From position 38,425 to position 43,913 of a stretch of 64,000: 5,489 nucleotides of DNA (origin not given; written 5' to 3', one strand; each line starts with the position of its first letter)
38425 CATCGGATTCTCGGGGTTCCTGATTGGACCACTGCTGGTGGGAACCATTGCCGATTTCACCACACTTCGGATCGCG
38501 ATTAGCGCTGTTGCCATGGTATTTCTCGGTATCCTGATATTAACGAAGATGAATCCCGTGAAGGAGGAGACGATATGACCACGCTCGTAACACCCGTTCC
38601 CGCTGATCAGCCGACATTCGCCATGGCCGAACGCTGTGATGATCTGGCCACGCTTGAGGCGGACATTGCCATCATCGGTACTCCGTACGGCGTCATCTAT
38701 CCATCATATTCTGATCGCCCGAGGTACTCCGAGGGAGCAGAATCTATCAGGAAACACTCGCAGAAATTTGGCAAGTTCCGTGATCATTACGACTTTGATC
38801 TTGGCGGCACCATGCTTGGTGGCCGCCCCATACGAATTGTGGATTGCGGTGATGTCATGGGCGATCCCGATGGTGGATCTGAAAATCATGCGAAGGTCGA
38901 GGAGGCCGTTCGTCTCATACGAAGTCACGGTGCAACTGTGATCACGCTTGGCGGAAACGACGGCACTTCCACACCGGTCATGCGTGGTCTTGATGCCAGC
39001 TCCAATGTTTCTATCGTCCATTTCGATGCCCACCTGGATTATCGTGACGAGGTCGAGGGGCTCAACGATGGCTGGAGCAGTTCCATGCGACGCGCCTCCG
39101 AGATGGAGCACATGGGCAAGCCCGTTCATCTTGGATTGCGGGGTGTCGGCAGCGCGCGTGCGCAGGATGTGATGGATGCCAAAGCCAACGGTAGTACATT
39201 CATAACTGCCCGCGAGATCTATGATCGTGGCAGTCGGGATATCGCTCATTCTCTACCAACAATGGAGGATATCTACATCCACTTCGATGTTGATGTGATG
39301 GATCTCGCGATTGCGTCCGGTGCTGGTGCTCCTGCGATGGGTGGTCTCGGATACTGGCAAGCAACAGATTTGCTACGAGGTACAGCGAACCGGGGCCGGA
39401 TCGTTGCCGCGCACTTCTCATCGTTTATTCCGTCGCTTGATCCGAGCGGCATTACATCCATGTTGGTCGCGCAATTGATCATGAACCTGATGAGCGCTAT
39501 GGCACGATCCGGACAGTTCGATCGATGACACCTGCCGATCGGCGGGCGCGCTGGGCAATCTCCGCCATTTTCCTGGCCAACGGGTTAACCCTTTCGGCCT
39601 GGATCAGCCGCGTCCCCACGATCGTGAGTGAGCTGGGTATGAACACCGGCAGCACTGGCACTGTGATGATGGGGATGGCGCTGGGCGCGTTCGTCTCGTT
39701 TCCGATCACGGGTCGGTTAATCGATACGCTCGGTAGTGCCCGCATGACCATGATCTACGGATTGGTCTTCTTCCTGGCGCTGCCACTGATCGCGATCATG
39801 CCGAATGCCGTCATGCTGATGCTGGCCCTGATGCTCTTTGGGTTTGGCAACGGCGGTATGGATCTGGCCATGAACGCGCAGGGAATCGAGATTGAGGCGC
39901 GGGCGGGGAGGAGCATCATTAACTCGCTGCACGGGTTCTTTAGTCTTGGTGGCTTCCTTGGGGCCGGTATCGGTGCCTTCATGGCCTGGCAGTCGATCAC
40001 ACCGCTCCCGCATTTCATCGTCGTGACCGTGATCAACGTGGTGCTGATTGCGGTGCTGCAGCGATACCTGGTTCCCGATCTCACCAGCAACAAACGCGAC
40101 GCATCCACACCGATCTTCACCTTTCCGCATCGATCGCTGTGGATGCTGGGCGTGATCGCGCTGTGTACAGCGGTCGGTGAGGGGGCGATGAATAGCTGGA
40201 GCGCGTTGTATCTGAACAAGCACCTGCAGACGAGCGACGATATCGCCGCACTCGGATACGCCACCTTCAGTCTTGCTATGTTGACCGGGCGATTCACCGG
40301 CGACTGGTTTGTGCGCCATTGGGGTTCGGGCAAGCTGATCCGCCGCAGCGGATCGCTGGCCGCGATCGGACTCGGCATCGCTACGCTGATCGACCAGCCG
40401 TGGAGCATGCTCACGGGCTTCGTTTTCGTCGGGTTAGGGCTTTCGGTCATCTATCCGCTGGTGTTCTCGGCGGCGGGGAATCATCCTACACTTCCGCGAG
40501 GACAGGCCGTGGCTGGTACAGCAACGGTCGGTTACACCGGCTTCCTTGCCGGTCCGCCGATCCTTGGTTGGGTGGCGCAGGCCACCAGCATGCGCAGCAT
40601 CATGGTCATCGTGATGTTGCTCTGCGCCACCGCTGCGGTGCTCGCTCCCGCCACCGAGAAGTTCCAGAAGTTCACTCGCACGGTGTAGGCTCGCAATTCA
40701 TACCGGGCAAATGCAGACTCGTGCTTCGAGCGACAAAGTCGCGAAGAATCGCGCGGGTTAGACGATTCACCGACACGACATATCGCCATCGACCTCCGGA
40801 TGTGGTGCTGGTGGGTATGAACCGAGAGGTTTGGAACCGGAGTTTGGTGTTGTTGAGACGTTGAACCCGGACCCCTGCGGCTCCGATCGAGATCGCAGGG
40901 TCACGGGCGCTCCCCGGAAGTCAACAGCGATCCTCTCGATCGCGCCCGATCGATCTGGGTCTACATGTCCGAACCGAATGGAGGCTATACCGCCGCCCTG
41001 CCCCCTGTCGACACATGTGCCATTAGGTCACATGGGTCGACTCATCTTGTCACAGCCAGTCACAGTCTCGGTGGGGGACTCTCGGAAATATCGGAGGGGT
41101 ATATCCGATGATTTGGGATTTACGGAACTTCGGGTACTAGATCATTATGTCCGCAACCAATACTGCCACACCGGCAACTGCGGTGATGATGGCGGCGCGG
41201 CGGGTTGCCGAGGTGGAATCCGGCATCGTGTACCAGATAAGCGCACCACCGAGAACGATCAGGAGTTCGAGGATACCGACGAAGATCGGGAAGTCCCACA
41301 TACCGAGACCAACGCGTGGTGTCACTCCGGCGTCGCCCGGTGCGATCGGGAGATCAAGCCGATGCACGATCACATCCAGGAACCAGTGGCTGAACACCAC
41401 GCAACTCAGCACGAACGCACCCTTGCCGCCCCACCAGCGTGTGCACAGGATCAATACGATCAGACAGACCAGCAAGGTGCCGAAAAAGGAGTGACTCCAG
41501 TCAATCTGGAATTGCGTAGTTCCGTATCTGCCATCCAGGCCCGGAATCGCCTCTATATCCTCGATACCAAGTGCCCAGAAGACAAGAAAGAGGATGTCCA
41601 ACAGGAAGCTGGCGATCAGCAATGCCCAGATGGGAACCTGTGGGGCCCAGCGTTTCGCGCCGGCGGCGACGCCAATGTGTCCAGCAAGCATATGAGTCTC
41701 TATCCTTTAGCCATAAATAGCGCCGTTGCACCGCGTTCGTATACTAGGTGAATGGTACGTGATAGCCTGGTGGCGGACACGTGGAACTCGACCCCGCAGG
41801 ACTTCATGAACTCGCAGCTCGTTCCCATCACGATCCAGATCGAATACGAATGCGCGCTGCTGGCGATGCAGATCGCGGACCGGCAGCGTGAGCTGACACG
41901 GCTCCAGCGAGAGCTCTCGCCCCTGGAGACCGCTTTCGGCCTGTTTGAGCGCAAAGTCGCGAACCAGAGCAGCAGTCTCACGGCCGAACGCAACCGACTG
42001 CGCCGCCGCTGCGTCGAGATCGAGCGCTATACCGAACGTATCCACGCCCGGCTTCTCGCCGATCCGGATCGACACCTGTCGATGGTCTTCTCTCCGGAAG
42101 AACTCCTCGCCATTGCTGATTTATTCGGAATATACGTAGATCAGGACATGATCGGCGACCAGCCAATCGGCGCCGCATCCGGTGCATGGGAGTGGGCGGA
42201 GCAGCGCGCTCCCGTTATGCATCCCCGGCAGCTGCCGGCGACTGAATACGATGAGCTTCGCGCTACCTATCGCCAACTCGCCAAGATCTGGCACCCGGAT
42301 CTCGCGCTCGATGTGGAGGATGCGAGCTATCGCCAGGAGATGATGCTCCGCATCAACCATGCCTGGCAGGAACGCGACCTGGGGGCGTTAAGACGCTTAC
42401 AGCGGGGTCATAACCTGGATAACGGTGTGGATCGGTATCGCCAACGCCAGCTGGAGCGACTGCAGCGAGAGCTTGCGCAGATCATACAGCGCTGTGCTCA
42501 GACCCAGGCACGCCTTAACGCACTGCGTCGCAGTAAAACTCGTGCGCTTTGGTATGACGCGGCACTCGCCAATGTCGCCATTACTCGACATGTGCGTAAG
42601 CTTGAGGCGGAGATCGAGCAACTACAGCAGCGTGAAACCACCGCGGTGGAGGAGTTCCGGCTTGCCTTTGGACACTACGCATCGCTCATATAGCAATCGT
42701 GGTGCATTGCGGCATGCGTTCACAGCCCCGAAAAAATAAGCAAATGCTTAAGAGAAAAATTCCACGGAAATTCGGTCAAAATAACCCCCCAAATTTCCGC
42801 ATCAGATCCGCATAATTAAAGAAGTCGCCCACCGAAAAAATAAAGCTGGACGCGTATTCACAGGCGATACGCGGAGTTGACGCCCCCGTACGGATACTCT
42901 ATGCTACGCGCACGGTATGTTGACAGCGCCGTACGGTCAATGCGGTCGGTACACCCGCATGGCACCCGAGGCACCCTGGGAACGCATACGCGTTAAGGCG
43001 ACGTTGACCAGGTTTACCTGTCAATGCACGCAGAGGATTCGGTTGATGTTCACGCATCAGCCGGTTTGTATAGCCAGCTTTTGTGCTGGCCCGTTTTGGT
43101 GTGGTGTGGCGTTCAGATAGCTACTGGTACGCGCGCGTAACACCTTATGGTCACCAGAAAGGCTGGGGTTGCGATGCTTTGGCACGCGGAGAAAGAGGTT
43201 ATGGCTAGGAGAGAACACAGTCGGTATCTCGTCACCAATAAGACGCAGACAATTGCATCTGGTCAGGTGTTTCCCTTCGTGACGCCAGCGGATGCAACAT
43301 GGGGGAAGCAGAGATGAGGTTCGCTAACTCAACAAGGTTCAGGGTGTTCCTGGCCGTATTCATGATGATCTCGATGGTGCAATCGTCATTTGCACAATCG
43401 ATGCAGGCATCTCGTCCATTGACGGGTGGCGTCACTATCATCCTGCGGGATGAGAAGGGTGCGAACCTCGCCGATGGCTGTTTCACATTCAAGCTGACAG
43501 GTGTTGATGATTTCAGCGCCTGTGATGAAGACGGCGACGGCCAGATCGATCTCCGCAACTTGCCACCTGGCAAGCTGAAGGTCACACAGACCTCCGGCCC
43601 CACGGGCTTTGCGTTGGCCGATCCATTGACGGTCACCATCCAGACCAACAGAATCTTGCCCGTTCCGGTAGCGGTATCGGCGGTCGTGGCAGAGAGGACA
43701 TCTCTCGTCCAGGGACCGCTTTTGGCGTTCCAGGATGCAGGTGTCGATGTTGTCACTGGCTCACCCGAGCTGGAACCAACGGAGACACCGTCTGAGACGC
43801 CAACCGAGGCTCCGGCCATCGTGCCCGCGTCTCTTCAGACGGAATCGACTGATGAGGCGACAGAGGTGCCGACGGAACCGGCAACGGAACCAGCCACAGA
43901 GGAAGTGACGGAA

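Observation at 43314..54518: Giant (~3,700 aa if repaired) LPXTG-anchored modular surface protein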

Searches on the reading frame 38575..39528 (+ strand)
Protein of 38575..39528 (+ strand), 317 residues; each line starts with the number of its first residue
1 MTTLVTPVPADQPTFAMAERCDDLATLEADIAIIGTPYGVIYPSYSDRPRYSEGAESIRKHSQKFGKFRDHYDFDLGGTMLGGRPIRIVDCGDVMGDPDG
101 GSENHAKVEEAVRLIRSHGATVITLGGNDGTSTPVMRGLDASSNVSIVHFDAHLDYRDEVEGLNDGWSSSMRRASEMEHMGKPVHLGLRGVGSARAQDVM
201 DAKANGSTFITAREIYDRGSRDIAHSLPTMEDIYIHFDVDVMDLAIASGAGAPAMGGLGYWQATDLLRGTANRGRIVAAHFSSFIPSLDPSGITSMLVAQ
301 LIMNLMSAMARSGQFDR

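Call 58: find_encoding_contigs(protein=window:38575-39528:+, flank=3000, max_places=5)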
Protein window:38575-39528:+ (317 aa): no gene with exactly this product is on record in the collection.

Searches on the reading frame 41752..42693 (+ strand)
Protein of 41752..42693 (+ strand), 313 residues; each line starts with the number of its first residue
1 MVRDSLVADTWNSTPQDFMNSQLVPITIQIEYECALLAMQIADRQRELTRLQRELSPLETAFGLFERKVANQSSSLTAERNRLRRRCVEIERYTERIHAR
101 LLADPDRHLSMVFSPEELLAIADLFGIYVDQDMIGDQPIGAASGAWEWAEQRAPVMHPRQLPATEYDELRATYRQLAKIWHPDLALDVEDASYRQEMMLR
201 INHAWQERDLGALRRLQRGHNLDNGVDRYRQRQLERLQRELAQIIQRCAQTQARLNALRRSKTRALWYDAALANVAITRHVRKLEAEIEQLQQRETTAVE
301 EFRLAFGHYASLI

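Call 15: find_encoding_contigs(protein=window:41752-42693:+, flank=10000, max_places=6)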
Protein window:41752-42693:+ (313 aa): no gene with exactly this product is on record in the collection.

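Call 21: search_protein_families(library=pfam, proteins=[window:41752-42693:+], max_evalue=0.01)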
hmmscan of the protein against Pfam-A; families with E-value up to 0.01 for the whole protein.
window:41752-42693:+ (313 aa): 2 families
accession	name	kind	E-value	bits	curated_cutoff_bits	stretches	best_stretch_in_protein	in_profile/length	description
PF00226.36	DnaJ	-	0.0011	19.5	27.8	1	165-206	13-51/63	DnaJ domain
PF08287.16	DASH_Spc19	-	0.0046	17.3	26.3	0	231-263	73-105/155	Spc19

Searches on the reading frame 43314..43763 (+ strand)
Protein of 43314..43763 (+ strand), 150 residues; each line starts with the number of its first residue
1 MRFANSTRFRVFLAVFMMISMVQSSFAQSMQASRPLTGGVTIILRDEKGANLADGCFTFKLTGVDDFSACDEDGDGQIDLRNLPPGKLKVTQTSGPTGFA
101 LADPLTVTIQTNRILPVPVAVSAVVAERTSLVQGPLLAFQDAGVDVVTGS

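Call 66: find_related_loci(query=A4, collection=genome_contigs, flank=10000)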
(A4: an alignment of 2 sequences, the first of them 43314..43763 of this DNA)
Query A4 (150 aa) in genome_contigs; peptide patterns used: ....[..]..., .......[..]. (x = any residue, [..] = any of these).
52 stretches matched a pattern; 1 encode a relative of the query (tblastn E <= 1e-3); 1 distinct loci.
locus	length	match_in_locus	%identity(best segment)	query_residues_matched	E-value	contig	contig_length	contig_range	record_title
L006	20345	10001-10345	65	7-121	3e-51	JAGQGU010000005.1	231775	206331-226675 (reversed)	MAG: Thermomicrobiales bacterium isolate HKST-UBA75 2009_847, whole genome shotgun sequence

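Call 68: find_related_loci(query=A4, collection=metagenome_contigs, flank=10000)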
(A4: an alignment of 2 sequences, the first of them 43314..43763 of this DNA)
Query A4 (150 aa) in metagenome_contigs; peptide patterns used: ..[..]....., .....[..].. (x = any residue, [..] = any of these).
115 stretches matched a pattern, but none encodes a relative of the query by tblastn (E <= 1e-3).

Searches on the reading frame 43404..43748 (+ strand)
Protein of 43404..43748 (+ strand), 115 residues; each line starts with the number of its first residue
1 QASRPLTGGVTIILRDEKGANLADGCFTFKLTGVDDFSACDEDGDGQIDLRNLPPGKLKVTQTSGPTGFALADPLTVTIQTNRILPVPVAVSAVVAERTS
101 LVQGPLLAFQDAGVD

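Call 30: search_protein_families(library=pfam, proteins=[window:43404-43748:+], max_evalue=1)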
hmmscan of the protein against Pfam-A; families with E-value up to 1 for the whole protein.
window:43404-43748:+ (115 aa): 4 families
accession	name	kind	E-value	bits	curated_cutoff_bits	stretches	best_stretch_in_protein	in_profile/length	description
PF17802.7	SpaA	-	4e-05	24.1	23.1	1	16-82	9-79/91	Prealbumin-like fold domain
PF13202.12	EF-hand_5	-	0.1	12.6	25.9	1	35-50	2-18/25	EF hand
PF00036.39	EF-hand_1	-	0.16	12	25.4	1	37-50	6-19/29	EF hand domain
PF18200.7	Big_11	-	0.17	12.3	25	1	28-65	35-67/87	Bacterial Ig-like domain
